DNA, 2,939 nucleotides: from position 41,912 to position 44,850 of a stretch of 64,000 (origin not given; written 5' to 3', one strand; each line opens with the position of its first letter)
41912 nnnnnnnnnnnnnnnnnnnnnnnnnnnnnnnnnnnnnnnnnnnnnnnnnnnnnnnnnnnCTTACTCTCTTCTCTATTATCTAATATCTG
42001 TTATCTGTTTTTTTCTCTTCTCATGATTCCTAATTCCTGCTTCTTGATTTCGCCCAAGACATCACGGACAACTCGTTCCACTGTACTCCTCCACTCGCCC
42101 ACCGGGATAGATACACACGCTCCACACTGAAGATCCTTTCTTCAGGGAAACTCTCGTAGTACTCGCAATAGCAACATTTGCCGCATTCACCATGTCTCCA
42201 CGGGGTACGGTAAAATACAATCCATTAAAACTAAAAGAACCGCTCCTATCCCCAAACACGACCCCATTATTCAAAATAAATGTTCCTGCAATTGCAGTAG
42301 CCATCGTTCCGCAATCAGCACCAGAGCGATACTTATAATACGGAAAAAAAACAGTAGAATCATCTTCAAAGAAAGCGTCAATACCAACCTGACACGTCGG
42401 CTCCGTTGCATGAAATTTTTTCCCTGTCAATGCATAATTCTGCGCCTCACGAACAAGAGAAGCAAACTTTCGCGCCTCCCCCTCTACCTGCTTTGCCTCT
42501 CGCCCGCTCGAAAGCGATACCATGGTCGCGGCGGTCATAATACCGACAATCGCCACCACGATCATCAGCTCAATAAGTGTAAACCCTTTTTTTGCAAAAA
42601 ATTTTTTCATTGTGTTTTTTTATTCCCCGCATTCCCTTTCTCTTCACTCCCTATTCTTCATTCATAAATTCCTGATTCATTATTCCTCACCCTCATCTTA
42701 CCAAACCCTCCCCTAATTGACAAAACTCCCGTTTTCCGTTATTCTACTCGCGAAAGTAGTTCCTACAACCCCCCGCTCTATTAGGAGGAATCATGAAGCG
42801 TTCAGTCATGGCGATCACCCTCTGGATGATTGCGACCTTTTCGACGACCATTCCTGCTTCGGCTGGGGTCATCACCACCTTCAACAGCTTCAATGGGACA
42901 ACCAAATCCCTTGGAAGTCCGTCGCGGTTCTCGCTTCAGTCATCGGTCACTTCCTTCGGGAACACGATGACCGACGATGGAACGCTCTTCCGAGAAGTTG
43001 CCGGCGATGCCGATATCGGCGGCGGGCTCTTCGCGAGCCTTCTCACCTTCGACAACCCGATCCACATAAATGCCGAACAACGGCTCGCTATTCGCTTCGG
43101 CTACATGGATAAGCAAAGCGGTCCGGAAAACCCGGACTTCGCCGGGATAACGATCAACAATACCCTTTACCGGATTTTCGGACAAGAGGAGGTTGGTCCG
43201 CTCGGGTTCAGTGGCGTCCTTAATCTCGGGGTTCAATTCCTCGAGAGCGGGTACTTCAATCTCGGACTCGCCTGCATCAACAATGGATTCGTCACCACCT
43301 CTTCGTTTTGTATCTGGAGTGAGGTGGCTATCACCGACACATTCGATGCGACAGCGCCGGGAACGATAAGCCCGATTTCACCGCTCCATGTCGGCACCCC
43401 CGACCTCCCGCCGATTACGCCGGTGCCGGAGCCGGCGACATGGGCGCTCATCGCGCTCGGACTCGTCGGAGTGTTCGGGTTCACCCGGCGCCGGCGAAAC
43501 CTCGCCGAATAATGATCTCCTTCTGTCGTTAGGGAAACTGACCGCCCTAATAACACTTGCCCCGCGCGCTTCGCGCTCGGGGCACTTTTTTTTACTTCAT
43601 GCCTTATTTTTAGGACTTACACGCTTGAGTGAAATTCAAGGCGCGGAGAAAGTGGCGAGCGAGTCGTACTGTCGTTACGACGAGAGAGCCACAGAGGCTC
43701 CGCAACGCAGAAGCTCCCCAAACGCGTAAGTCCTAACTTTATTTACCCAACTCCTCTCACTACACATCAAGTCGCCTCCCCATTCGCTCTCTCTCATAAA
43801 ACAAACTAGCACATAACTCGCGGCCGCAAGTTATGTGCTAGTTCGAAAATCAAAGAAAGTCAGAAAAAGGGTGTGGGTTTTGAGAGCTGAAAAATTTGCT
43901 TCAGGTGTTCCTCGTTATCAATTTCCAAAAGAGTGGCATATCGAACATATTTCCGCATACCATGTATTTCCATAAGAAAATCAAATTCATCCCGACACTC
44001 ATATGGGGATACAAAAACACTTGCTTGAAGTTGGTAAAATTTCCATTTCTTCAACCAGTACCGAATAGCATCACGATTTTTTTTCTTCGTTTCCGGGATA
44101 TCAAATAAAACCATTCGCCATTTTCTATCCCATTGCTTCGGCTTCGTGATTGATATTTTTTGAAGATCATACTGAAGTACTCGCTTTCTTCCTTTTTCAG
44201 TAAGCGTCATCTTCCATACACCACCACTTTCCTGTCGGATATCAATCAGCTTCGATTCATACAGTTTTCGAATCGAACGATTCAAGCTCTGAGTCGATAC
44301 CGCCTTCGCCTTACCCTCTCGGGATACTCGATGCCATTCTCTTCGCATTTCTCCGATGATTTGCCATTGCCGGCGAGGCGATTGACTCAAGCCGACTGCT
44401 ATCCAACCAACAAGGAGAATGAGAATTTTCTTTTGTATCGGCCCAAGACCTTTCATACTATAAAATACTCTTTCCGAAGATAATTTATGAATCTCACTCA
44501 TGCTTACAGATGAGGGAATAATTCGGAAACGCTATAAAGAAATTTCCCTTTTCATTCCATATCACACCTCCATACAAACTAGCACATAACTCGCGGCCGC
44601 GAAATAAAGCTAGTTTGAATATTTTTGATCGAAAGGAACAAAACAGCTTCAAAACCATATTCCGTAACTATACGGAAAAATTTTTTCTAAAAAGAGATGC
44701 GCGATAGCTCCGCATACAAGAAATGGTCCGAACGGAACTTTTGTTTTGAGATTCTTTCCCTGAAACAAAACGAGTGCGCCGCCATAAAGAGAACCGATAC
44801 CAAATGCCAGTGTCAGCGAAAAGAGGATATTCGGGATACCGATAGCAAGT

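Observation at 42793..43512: PEP-CTERM protein inside a CPR-like type IV pilus locus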

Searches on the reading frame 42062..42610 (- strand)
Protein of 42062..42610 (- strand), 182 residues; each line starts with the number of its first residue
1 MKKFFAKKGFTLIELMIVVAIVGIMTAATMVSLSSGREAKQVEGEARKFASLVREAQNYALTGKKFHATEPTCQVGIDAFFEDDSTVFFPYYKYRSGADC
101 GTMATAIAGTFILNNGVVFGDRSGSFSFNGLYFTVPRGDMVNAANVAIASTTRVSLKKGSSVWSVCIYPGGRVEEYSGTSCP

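Call 12: search_protein_families(library=pfam, proteins=[window:42062-42610:-], max_evalue=0.01)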
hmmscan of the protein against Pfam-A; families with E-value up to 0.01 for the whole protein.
window:42062-42610:- (182 aa): 1 family
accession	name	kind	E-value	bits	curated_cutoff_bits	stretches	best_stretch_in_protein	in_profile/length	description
PF07963.17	N_methyl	-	5.3e-08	32.6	21.2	1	7-29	4-26/27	Prokaryotic N-terminal methylation motif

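Call 13: search_protein_families(library=ncbifam, proteins=[window:42062-42610:-], max_evalue=0.01)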
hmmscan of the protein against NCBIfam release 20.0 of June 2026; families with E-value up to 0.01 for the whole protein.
window:42062-42610:- (182 aa): 12 families
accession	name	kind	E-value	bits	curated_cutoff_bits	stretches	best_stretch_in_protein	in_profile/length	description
TIGR01708.2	typeII_sec_gspH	equivalog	1.6e-11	44.5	80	1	8-61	2-55/169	type II secretion system minor pseudopilin GspH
TIGR02532.1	IV_pilin_GFxxxE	domain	3e-08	33.1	16.3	1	7-29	1-23/24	prepilin-type N-terminal cleavage/methylation domain-containing protein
NF040982.1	ComGD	equivalog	1.6e-07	31.8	70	1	7-65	1-59/139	competence type IV pilus minor pilin ComGD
NF007800.0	PRK10506.1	equivalog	2.4e-06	27.5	158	1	6-60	7-61/163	prepilin peptidase-dependent protein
TIGR02596.1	TIGR02596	subfamily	4.7e-06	26.8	70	1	10-62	1-53/196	Verru_Chthon cassette protein D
NF041775.1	typeIV_PilA_Myxo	equivalog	8.4e-06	25.9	400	1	7-32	10-35/214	type IV pilin protein PilA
TIGR01710.1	typeII_sec_gspG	equivalog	1.5e-05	25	88.85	1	8-80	1-69/134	type II secretion system major pseudopilin GspG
NF040999.1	pilin_ComGC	equivalog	4.5e-05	23.6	75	1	7-64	1-58/84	competence type IV pilus major pilin ComGC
NF007862.0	PRK10574.1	equivalog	5.1e-05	23.4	138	1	7-30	4-27/145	prepilin peptidase-dependent pilin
NF041013.1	T4P_ComGE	equivalog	0.00026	21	49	1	7-63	3-60/83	competence type IV pilus minor pilin ComGE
NF047827.1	T3SSXpsH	equivalog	0.00038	20.3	160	1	8-62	1-55/145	type II secretion system protein XpsH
TIGR01707.1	gspI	equivalog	0.001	19.5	44.35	1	9-57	1-48/101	type II secretion system minor pseudopilin GspI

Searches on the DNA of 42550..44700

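Call 66: search_rna_families(source=window, start=42550, end=44700, threshold=evalue, max_evalue=1)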
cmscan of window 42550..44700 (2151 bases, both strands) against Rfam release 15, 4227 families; matches with E-value up to 1: 5.
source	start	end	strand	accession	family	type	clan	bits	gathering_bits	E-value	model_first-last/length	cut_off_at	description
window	44606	44687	+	RF01827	SAR11_0636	Gene; sRNA;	-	23.8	67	0.8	1-90/90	no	SAR11_0636 sRNA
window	43692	43894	-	RF02272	Vax2os1_3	Gene; lncRNA;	-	23.5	50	0.082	1-199/199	no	Vax2os1 conserved region 3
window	43531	43592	+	RF02399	NsiR1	Gene; sRNA;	-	20.4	39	0.51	1-60/60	no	Nitrogen stress-induced RNA 1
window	43797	43851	-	RF01043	MIR1023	Gene; miRNA;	-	19.5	90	0.42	1-165/165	no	MIR1023 microRNA precursor family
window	43801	43846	-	RF04133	MIR2646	Gene; miRNA;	-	19.3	245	0.26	1-256/256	no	MIR2646 microRNA precursor family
